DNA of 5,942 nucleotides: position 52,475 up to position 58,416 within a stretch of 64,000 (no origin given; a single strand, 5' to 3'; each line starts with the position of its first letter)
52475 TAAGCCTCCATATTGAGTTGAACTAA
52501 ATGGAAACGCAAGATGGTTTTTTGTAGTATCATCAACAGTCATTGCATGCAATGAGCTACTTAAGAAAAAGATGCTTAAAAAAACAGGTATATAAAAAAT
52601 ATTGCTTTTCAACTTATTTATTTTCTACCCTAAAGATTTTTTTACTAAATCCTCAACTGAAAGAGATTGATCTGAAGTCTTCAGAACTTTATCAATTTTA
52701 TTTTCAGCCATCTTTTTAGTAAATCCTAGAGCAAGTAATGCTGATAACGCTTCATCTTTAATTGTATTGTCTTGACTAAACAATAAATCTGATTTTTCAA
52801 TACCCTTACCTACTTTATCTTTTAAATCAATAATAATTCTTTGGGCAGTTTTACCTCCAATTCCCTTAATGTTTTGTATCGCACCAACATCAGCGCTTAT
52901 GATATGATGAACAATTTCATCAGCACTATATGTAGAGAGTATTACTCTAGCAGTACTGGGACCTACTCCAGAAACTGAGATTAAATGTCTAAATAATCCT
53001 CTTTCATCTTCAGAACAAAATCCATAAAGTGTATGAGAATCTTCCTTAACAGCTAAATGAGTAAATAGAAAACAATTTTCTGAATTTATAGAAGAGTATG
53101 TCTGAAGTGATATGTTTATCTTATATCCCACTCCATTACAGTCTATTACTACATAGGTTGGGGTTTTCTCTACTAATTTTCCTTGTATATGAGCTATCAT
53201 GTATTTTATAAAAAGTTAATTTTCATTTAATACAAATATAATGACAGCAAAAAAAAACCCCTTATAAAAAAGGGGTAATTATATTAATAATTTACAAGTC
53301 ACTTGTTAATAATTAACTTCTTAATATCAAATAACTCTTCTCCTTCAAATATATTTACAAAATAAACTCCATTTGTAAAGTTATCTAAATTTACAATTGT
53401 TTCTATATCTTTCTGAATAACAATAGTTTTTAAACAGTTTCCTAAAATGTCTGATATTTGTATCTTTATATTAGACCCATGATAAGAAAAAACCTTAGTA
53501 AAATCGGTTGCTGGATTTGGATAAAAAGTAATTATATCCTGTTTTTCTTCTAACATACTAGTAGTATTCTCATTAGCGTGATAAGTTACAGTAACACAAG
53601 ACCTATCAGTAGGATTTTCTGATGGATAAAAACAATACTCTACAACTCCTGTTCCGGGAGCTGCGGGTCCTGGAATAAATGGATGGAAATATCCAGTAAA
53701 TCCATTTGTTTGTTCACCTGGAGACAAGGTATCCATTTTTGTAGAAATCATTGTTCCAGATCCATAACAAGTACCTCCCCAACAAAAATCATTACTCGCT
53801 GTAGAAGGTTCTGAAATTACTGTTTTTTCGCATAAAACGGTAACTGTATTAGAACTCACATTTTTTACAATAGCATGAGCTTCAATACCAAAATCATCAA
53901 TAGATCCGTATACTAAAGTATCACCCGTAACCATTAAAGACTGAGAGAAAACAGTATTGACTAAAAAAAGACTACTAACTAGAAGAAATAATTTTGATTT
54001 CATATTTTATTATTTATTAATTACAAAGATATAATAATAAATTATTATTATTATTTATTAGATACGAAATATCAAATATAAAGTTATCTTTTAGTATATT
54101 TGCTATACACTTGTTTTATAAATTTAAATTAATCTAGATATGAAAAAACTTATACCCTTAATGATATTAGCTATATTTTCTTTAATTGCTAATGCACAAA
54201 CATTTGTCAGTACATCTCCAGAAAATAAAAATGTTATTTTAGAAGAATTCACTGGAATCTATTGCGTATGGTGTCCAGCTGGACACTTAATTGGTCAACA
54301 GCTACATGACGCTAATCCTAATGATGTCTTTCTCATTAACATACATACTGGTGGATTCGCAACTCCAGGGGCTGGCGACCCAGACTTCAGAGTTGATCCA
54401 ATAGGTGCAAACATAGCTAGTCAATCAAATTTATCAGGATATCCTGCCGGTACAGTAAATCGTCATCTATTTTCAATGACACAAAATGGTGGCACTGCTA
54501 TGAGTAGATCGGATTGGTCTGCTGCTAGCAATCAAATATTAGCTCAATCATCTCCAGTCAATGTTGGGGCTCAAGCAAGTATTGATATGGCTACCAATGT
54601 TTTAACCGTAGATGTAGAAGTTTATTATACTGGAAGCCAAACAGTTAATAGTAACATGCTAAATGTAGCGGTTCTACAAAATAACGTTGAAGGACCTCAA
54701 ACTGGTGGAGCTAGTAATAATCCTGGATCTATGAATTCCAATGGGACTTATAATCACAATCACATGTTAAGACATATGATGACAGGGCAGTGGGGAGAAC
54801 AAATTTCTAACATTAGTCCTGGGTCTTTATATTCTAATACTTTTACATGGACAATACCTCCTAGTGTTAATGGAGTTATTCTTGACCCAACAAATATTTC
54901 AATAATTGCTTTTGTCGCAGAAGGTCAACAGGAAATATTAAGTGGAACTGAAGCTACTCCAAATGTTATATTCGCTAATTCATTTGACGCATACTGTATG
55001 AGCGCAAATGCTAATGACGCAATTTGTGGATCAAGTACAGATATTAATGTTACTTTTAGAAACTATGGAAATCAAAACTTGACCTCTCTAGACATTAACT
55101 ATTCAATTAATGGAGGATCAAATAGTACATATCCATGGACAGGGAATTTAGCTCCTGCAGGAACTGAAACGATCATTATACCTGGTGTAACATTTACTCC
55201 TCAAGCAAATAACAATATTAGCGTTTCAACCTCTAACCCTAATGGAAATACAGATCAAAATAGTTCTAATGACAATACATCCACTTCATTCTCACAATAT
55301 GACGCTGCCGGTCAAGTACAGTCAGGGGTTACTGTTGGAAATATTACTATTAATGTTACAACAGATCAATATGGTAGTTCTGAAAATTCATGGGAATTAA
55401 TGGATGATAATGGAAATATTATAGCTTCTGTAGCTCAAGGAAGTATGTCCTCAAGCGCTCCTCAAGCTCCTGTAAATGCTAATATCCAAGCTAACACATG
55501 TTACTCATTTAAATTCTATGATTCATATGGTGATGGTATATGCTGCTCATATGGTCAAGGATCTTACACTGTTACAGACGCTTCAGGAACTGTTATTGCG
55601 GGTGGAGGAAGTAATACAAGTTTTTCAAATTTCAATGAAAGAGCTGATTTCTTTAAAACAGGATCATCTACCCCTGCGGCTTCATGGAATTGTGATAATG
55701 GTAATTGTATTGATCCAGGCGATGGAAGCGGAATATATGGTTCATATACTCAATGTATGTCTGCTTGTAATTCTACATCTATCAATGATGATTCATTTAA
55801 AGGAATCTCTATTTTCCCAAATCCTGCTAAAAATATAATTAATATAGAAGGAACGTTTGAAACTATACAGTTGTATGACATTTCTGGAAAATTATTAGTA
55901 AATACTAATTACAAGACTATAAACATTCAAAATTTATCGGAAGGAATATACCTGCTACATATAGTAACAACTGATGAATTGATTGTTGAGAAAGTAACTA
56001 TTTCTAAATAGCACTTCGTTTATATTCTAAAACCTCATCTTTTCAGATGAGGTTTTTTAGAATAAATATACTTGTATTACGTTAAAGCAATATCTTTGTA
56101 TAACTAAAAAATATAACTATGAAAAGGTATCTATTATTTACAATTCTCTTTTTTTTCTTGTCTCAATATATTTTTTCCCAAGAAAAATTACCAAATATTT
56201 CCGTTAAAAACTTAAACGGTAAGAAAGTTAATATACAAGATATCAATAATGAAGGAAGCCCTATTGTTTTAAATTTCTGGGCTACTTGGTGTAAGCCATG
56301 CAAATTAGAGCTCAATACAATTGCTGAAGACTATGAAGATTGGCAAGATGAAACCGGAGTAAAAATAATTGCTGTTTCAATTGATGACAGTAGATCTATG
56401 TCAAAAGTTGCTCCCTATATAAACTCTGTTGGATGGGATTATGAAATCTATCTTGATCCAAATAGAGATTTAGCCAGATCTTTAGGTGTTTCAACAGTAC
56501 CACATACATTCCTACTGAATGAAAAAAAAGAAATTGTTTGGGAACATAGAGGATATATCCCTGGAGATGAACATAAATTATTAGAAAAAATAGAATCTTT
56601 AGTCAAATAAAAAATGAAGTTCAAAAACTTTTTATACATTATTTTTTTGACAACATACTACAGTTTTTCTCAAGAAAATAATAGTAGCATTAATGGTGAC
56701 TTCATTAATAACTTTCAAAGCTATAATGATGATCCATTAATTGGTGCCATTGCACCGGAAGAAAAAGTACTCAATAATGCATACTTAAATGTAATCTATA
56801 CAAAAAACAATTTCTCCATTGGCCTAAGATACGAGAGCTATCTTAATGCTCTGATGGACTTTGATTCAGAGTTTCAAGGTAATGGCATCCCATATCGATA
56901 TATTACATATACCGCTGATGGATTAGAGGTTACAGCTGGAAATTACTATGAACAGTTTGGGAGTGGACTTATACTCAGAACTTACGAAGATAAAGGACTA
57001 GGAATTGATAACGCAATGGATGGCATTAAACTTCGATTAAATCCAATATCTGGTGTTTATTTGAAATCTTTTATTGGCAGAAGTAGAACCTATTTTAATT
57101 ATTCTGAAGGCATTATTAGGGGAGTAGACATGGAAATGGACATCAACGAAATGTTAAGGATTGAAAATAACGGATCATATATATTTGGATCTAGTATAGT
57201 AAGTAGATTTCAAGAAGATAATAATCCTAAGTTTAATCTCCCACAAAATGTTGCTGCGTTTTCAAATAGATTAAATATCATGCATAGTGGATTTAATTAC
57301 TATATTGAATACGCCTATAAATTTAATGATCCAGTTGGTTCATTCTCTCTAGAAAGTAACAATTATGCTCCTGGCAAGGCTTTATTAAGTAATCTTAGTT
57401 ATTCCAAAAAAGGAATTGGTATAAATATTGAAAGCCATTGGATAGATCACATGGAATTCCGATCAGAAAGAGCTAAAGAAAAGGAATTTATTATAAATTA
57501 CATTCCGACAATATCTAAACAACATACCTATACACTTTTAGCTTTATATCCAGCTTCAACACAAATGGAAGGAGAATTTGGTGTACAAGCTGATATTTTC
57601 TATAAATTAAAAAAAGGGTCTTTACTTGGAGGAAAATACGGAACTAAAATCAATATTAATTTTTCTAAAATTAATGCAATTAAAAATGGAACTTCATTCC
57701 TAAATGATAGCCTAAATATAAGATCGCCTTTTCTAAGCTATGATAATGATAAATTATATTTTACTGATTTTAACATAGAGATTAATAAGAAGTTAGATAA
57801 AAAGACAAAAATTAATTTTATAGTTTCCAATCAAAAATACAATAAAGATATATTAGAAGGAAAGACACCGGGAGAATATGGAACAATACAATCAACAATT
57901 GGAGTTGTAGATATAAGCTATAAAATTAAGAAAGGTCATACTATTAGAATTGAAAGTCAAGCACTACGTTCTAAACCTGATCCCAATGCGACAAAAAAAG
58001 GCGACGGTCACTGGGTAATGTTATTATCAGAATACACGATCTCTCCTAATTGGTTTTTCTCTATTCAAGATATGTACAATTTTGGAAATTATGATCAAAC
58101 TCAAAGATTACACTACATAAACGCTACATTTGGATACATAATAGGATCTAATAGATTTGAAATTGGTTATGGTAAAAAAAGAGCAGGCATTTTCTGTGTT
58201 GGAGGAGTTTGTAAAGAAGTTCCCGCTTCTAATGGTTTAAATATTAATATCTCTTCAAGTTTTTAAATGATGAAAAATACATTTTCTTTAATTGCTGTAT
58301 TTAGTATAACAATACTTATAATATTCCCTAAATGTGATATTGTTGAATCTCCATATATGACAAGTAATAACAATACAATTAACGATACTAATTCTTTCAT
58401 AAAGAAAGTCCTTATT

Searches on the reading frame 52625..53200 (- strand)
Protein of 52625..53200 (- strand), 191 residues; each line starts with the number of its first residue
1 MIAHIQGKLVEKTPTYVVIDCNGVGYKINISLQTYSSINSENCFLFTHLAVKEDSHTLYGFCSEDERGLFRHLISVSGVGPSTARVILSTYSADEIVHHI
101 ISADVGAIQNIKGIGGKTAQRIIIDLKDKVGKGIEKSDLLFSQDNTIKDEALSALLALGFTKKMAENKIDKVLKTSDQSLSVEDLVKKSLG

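Call 24: search_protein_families(library=pfam, proteins=[window:52625-53200:-])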
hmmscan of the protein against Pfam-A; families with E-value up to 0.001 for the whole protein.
window:52625-53200:- (191 aa): 5 families
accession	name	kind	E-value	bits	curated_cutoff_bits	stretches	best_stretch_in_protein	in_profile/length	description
PF01330.27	RuvA_N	-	6.4e-25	87.5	23.6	1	1-60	1-61/61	RuvA N terminal domain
PF14520.12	HHH_5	-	2.9e-15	56.9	27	1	70-128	1-57/57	Helix-hairpin-helix domain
PF07499.19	RuvA_C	-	3e-10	40.9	24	1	149-190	4-43/47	RuvA, C-terminal domain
PF00633.29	HHH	-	3.7e-08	33.3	24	0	73-89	13-29/30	Helix-hairpin-helix motif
PF12826.13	HHH_2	-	0.00028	21.4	27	0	77-123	9-52/64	Helix-hairpin-helix motif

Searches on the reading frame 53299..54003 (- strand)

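Call 24: search_protein_families(library=pfam, proteins=[window:53299-54003:-])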
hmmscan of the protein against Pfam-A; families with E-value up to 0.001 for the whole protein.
window:53299-54003:- (234 aa): 1 family
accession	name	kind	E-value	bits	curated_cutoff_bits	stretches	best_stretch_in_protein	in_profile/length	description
PF18962.6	Por_Secre_tail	-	8.5e-11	42.4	27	1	161-232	2-75/75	Secretion system C-terminal sorting domain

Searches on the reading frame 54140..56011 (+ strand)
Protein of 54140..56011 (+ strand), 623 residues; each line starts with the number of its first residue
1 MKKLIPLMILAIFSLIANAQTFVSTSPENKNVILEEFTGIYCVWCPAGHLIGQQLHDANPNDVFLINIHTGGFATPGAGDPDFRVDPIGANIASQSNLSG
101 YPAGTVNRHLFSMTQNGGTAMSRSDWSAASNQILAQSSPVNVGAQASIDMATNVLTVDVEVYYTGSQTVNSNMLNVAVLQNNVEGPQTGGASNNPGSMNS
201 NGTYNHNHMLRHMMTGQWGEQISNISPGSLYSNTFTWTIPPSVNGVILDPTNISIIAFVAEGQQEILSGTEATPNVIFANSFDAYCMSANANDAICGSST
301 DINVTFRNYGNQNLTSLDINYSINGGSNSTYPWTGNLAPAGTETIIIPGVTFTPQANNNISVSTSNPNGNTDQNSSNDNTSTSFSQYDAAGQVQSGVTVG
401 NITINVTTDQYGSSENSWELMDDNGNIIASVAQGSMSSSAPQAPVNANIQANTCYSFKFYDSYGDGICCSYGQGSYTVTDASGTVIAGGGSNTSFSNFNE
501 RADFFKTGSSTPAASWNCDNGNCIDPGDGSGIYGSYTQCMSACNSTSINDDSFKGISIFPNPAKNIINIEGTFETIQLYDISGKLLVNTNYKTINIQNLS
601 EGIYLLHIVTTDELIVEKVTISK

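Call 24: search_protein_families(library=pfam, proteins=[window:54140-56011:+])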
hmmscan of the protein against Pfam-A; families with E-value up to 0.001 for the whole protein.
window:54140-56011:+ (623 aa): 2 families
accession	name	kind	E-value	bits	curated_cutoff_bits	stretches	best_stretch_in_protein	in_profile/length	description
PF11551.14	Omp28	-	6.4e-21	75.4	34.9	1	93-268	5-161/171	Outer membrane protein Omp28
PF18962.6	Por_Secre_tail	-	2.3e-12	47.4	27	1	558-621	1-75/75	Secretion system C-terminal sorting domain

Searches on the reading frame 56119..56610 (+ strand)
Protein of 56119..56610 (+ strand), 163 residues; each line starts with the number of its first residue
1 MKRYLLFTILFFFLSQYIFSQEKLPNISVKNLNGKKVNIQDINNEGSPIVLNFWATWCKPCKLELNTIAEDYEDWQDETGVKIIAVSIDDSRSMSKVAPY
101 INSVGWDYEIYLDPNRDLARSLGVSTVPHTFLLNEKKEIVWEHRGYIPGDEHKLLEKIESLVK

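Call 24: search_protein_families(library=pfam, proteins=[window:56119-56610:+])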
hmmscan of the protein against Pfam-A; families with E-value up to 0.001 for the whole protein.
window:56119-56610:+ (163 aa): 6 families
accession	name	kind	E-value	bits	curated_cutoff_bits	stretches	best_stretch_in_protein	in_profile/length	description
PF00578.27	AhpC-TSA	-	2.4e-24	86.1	26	1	22-141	3-123/124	AhpC/TSA family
PF08534.16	Redoxin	-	8.4e-19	68.3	26.6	1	22-153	4-143/148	Redoxin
PF13905.12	Thioredoxin_8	-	9.6e-13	48.7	27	1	47-139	2-94/94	Thioredoxin-like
PF13098.12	Thioredoxin_2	-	4.1e-11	43.6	27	1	44-151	3-99/104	Thioredoxin-like domain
PF00085.26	Thioredoxin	-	7.6e-09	36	23.5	1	40-95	12-65/103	Thioredoxin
PF13911.12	AhpC-TSA_2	-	2.4e-08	34.8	27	1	74-124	7-54/114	AhpC/TSA antioxidant enzyme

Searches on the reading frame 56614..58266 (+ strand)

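Call 24: search_protein_families(library=pfam, proteins=[window:56614-58266:+])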
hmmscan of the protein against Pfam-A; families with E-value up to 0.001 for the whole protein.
window:56614-58266:+ (550 aa): 1 family
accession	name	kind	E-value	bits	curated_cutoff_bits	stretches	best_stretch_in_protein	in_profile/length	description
PF19494.5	DUF6029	-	1.4e-172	575.5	27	1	8-550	7-538/538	Family of unknown function (DUF6029)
